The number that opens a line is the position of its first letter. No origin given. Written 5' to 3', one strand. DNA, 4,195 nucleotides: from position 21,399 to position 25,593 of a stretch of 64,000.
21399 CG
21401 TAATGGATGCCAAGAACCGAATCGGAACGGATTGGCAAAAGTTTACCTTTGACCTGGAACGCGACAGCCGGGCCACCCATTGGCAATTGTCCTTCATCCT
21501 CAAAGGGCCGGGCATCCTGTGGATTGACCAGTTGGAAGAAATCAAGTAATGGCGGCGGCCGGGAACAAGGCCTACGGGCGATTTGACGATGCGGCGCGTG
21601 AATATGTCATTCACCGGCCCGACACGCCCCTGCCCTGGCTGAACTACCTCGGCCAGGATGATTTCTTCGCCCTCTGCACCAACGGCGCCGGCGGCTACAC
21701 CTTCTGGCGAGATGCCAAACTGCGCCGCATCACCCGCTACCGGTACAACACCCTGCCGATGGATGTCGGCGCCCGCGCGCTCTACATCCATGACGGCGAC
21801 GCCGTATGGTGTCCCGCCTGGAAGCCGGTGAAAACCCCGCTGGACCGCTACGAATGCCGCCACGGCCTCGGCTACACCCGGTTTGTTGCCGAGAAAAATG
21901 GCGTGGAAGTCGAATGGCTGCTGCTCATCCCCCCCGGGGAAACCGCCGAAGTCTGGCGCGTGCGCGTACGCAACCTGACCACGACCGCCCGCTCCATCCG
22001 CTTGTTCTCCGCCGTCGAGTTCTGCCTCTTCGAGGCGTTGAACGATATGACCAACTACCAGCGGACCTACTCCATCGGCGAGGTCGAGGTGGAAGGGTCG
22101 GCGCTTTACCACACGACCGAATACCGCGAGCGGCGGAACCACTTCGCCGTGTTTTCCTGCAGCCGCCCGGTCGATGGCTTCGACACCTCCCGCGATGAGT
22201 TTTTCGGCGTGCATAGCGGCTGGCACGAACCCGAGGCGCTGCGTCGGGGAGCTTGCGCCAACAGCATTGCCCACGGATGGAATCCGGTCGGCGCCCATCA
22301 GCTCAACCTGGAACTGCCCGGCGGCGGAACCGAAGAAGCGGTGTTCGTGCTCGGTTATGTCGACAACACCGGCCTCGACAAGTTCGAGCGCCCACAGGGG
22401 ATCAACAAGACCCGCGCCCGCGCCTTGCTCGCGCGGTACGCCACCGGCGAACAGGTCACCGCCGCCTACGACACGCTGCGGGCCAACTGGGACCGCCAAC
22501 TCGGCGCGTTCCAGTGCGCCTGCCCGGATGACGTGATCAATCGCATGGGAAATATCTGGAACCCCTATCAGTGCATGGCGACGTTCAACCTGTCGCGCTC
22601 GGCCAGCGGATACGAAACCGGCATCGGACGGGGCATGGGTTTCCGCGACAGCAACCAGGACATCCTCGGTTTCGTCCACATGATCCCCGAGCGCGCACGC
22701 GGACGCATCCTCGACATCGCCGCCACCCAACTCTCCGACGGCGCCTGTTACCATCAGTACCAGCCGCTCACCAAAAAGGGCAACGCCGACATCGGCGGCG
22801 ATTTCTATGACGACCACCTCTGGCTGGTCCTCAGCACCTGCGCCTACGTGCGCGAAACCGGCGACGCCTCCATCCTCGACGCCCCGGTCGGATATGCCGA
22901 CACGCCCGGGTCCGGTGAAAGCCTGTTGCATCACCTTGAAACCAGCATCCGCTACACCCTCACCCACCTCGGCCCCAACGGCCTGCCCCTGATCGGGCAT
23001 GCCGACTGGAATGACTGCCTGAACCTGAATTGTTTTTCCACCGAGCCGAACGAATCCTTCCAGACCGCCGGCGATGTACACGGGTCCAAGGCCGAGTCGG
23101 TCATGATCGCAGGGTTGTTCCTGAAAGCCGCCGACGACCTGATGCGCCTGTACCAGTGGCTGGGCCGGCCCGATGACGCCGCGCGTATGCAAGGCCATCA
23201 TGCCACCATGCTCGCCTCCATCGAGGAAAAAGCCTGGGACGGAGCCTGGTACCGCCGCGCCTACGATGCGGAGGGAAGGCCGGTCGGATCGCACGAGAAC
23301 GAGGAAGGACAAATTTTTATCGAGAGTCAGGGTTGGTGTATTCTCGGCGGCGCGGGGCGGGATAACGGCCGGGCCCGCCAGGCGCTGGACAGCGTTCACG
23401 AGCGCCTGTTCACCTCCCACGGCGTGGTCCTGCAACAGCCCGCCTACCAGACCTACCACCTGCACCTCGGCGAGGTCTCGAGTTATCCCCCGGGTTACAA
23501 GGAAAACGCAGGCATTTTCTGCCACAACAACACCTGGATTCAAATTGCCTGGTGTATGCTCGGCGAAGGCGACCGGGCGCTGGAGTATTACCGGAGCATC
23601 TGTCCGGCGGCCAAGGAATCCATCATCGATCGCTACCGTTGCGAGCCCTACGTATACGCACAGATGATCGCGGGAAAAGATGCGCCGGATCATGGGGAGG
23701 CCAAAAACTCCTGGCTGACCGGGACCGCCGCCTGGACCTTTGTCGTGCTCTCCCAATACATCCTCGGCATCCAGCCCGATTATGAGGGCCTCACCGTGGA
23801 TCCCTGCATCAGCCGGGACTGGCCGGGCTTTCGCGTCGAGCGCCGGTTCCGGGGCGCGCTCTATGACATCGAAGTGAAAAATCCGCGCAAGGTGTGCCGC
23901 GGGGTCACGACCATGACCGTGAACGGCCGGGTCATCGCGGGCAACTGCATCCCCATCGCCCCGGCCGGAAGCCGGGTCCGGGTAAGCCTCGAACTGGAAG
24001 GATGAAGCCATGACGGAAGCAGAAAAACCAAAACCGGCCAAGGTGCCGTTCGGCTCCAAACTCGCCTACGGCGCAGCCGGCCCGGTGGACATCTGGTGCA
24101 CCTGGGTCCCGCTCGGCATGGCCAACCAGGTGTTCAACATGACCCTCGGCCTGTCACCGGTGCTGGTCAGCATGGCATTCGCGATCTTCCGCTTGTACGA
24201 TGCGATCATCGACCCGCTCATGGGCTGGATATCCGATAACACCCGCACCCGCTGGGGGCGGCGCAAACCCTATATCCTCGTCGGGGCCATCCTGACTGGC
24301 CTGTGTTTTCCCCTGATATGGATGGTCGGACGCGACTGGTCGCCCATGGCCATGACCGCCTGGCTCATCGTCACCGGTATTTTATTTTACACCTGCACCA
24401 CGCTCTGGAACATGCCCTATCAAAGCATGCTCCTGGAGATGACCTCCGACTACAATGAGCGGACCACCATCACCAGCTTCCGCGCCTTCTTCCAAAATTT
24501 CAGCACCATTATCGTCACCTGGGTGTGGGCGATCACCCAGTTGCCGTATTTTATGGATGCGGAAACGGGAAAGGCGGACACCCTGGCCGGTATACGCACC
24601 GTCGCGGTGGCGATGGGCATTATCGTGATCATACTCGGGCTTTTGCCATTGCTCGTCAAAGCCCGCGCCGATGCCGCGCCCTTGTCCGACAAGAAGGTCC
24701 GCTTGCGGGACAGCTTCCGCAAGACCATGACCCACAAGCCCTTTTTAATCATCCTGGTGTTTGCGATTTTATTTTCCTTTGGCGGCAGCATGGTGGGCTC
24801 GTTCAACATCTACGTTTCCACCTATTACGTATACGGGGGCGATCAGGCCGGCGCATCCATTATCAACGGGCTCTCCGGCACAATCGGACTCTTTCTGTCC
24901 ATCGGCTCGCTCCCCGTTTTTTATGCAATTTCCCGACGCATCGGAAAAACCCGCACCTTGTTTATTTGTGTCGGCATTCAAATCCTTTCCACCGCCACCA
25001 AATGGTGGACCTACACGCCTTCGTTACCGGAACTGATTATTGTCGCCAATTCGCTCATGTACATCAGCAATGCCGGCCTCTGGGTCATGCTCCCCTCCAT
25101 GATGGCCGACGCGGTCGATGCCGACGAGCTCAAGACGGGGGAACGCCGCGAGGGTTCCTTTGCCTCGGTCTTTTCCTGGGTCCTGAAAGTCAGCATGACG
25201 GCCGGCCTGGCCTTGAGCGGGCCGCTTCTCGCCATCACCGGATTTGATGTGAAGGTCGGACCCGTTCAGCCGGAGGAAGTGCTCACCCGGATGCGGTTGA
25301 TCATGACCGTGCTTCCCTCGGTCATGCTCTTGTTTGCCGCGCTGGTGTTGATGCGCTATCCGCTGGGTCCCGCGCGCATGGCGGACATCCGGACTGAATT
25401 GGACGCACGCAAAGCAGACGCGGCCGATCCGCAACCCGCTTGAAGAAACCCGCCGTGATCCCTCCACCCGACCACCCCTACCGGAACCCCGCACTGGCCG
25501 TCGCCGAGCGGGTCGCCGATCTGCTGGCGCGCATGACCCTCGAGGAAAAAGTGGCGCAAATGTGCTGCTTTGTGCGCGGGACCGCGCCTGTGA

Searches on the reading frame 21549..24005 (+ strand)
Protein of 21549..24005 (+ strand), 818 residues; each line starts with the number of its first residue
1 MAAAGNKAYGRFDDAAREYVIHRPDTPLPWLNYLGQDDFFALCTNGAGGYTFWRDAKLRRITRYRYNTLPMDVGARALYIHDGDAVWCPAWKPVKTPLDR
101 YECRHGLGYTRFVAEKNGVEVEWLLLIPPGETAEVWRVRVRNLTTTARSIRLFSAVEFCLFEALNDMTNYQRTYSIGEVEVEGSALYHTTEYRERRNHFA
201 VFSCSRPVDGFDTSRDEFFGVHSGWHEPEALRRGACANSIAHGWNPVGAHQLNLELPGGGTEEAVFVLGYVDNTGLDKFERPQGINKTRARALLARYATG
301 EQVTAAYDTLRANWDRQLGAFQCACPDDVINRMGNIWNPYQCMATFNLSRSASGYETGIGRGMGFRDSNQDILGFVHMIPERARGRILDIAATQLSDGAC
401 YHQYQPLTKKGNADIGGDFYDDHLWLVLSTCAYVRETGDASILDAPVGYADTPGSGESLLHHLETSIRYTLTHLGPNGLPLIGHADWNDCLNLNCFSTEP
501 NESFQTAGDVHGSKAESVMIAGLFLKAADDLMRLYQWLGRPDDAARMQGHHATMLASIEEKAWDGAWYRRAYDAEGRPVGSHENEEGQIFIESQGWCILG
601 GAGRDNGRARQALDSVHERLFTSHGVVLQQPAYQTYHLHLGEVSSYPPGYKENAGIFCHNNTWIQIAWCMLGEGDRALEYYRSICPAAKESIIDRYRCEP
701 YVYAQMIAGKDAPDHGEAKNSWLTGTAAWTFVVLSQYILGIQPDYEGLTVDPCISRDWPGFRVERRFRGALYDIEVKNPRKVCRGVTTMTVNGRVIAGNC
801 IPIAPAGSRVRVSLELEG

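Call 46: search_protein_families(library=pfam, proteins=[window:21549-24005:+], max_evalue=0.00001)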
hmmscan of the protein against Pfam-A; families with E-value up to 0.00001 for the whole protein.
window:21549-24005:+ (818 aa): 2 families
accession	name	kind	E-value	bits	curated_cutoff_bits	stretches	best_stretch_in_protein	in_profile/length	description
PF17167.11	Glyco_hydro_94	-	3.6e-152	507.4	27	1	314-740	2-420/420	Glycosyl hydrolase 94 superfamily, catalytic domain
PF06165.18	GH94_b-supersand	-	7.9e-78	261.8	23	1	27-269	1-251/251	Glycosyl hydrolase 94, supersandwich domain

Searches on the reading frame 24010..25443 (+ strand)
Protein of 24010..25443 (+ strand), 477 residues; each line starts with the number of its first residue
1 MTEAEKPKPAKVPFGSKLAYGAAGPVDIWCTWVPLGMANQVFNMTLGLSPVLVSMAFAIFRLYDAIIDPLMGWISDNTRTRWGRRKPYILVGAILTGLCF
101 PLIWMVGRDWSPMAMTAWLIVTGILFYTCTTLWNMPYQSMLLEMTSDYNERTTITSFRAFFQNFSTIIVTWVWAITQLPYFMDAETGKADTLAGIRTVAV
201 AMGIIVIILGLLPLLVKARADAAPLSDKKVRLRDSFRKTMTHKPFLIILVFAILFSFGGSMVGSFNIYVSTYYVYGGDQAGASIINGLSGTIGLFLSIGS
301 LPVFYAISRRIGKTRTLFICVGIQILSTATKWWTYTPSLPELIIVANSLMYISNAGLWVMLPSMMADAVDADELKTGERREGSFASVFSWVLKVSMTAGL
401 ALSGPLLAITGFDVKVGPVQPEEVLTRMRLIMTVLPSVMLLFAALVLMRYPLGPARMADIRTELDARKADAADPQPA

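Call 46: search_protein_families(library=pfam, proteins=[window:24010-25443:+], max_evalue=0.00001)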
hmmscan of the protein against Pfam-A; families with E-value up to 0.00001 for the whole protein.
window:24010-25443:+ (477 aa): 2 families
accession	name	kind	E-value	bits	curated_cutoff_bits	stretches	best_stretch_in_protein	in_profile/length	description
PF13347.12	MFS_2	-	1.5e-75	254.9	27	1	43-452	25-425/427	MFS/sugar transport protein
PF07690.21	MFS_1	-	2.6e-18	66.5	33.4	1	41-389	22-336/347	Major Facilitator Superfamily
